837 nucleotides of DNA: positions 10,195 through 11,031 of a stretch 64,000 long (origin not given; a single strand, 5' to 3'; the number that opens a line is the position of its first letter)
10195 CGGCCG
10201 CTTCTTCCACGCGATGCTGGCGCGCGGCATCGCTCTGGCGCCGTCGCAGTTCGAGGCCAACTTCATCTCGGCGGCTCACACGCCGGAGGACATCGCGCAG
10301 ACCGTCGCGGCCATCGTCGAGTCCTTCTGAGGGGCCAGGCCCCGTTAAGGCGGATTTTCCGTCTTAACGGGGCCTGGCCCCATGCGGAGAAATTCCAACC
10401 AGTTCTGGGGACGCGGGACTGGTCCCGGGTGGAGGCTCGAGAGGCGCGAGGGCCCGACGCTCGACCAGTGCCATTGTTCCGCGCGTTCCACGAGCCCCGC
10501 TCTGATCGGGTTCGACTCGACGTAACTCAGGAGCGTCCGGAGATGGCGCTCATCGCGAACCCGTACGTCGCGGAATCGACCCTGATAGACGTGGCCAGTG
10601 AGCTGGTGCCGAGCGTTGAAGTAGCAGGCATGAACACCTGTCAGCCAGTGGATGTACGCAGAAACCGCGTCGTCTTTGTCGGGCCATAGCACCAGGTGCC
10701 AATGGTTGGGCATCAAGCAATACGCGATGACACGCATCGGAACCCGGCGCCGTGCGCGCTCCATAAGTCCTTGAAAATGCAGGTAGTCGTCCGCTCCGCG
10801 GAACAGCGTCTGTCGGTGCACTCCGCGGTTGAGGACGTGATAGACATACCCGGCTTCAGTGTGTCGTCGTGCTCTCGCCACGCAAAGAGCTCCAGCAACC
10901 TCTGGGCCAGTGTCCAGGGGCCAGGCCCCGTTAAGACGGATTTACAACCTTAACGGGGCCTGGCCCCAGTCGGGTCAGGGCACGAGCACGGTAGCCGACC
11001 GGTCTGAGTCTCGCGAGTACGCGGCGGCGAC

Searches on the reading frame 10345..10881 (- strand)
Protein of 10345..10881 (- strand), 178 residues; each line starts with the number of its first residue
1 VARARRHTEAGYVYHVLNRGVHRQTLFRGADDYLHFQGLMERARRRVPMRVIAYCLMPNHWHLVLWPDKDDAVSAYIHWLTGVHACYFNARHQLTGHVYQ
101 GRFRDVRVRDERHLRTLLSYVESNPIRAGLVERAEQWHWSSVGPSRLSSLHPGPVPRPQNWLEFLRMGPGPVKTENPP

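Call 55: search_protein_families(library=pfam, proteins=[window:10345-10881:-], max_evalue=0.01)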
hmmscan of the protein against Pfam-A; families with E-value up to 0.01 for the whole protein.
window:10345-10881:- (178 aa): 1 family
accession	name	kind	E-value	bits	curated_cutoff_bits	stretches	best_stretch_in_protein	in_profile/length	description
PF01797.21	Y1_Tnp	-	6e-12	46.2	23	1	12-124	5-121/121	Transposase IS200 like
